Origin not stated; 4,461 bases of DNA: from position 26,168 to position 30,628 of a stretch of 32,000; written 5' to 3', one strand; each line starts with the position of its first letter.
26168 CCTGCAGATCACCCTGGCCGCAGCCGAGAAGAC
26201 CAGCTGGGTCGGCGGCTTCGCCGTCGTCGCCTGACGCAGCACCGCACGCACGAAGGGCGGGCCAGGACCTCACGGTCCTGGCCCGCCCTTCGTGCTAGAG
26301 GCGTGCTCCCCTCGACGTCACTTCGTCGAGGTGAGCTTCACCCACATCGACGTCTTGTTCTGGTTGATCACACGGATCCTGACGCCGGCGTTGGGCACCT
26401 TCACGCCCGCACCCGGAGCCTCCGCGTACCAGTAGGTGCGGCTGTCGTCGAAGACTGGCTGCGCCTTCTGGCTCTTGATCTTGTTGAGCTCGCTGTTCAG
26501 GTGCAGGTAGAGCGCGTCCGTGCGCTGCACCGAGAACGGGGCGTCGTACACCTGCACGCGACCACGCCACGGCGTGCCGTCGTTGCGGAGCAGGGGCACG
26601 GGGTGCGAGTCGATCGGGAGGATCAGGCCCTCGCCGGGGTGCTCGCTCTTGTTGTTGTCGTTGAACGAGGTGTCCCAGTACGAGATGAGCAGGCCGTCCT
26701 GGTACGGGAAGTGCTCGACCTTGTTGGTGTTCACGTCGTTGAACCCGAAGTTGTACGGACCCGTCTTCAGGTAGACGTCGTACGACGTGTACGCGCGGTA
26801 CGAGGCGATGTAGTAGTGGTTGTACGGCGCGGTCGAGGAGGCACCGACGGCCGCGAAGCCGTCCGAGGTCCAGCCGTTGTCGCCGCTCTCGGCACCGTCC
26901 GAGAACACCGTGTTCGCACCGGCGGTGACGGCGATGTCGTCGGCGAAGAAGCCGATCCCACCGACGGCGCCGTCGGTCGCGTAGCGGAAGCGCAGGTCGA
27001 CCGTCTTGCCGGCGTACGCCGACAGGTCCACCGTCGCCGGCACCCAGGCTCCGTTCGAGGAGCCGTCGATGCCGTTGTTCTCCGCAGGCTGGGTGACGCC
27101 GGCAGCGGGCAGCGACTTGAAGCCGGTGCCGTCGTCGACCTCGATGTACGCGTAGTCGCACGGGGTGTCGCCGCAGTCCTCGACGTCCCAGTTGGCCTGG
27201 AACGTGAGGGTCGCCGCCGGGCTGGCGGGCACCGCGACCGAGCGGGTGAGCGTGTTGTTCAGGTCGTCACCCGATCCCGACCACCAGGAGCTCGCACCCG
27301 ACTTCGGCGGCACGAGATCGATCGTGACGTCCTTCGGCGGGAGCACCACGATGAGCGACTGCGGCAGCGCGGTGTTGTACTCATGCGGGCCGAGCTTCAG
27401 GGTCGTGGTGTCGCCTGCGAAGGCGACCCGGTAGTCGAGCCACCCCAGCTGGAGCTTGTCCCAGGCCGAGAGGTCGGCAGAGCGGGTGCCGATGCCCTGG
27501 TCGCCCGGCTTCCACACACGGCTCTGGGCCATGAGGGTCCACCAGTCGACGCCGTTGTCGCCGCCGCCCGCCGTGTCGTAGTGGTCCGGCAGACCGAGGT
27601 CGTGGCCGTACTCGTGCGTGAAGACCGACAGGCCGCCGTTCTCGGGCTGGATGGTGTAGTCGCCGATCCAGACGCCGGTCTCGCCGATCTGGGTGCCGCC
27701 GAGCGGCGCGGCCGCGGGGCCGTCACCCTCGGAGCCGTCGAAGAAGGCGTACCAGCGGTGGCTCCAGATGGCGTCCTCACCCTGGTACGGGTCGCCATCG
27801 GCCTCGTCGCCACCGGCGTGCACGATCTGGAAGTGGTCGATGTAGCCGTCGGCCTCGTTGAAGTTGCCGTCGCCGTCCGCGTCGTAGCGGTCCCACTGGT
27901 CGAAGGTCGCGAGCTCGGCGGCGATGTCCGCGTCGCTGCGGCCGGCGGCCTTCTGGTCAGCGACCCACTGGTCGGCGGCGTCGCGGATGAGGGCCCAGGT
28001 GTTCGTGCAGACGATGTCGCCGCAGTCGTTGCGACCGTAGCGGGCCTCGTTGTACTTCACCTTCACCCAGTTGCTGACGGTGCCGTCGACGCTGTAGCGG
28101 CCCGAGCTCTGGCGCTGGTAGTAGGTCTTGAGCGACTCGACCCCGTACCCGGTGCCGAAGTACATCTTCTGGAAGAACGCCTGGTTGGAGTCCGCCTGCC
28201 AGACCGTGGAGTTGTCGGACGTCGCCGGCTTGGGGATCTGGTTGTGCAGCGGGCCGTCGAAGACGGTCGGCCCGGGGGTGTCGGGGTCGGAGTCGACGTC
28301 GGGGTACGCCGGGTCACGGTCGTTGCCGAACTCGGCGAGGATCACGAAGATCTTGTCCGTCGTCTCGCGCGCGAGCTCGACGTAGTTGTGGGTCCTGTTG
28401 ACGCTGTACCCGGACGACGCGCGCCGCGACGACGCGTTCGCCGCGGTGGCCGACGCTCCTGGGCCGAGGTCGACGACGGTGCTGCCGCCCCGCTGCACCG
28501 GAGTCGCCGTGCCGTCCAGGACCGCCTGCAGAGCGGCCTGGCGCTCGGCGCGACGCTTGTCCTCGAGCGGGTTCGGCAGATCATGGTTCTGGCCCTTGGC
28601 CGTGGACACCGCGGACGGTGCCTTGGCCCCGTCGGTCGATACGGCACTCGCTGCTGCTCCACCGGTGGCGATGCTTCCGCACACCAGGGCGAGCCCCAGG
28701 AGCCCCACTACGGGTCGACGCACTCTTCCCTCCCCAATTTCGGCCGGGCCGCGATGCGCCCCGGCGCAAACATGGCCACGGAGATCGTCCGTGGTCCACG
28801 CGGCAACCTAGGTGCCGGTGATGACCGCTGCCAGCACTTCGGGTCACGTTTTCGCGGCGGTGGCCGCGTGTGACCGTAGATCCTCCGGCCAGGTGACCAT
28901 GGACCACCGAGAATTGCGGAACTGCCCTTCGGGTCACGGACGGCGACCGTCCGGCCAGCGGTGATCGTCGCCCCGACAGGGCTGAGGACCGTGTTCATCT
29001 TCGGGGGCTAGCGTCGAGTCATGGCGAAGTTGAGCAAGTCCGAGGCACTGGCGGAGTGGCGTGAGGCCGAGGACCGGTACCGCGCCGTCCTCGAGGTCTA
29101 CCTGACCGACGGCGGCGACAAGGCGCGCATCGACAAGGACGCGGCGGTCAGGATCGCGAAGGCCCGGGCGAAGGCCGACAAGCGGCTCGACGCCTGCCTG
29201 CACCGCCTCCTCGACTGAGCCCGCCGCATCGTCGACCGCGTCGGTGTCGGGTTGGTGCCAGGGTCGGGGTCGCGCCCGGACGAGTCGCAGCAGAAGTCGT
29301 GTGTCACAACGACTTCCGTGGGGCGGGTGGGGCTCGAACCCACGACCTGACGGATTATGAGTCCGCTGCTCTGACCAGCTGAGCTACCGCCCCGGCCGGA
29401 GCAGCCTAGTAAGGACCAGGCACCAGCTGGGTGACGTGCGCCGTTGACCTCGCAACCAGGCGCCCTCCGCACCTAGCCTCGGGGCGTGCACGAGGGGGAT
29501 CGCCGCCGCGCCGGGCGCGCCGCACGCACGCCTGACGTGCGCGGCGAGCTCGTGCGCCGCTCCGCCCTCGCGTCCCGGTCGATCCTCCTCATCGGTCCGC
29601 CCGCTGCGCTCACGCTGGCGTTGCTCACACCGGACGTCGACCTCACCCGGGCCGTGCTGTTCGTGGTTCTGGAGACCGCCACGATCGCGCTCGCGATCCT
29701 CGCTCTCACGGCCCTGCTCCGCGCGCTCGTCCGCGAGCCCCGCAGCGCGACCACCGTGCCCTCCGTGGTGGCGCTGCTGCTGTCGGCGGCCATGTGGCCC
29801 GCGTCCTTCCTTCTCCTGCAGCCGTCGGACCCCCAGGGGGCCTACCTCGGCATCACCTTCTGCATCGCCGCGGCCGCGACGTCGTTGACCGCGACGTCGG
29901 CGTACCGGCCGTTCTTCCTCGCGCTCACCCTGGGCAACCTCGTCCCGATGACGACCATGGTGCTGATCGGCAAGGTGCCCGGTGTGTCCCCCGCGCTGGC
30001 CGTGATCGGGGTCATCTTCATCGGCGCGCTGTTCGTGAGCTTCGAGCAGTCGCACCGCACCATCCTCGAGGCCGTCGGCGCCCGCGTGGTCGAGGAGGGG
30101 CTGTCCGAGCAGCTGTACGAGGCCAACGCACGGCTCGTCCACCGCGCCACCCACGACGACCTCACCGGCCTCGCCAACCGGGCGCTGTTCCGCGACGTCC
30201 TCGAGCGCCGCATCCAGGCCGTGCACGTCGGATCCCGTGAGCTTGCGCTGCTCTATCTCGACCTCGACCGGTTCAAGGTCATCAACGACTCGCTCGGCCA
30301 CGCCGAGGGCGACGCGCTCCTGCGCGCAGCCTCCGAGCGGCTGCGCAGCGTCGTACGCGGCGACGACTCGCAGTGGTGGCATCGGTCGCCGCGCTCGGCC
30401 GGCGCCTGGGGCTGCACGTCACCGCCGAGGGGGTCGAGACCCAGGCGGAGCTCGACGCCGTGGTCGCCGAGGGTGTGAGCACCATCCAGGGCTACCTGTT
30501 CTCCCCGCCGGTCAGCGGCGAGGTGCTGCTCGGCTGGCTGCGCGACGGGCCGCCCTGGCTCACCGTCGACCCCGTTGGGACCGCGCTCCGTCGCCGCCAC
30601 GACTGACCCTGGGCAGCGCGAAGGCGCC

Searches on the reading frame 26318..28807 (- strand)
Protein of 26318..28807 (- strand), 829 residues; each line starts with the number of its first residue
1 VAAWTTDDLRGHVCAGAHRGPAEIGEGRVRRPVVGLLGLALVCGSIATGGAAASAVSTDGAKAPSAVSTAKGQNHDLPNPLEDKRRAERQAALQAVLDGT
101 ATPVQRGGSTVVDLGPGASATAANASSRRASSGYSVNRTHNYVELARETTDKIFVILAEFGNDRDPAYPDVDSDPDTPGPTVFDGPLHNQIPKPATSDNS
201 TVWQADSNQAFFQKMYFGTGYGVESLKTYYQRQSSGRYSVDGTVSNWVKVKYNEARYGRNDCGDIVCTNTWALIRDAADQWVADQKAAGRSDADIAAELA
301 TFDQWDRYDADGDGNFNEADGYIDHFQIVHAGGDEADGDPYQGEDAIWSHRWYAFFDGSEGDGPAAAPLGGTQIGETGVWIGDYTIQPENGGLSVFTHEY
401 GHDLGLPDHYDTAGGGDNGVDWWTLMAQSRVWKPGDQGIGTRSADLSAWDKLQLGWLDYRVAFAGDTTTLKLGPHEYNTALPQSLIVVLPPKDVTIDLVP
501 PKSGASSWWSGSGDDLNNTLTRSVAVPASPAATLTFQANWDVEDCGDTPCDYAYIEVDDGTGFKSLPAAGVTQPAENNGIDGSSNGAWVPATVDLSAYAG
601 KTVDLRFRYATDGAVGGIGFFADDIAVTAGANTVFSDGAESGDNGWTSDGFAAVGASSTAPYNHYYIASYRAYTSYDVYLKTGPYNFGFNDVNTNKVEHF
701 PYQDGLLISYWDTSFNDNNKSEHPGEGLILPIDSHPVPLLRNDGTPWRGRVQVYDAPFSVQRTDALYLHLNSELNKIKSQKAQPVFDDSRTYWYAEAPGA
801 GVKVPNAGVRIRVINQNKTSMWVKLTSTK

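Call 57: search_protein_families(library=pfam, proteins=[window:26318-28807:-], max_evalue=0.00001)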
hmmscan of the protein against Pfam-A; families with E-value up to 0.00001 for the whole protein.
window:26318-28807:- (829 aa): 3 families
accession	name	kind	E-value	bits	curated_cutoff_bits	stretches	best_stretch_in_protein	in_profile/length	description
PF05547.17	Peptidase_M6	-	1.3e-83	281.1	22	1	141-455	3-290/294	Immune inhibitor A peptidase M6, catalytic domain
PF20774.2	InhA-like_VEG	-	3.5e-40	138.2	27.6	1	662-819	4-152/158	Immune inhibitor A-like metallopeptidase, VEG domain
PF20773.4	InhA-like_MAM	-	7.1e-40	137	26.9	1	475-653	8-188/191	Immune inhibitor A-like, MAM domain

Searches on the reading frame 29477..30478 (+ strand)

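Call 57: search_protein_families(library=pfam, proteins=[window:29477-30478:+], max_evalue=0.00001)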
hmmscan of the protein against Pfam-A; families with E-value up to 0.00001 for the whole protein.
window:29477-30478:+ (333 aa): 1 family
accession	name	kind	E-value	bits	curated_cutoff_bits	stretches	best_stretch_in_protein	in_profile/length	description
PF00990.26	GGDEF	-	2.1e-21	76.8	23.8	1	224-297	1-74/161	Diguanylate cyclase, GGDEF domain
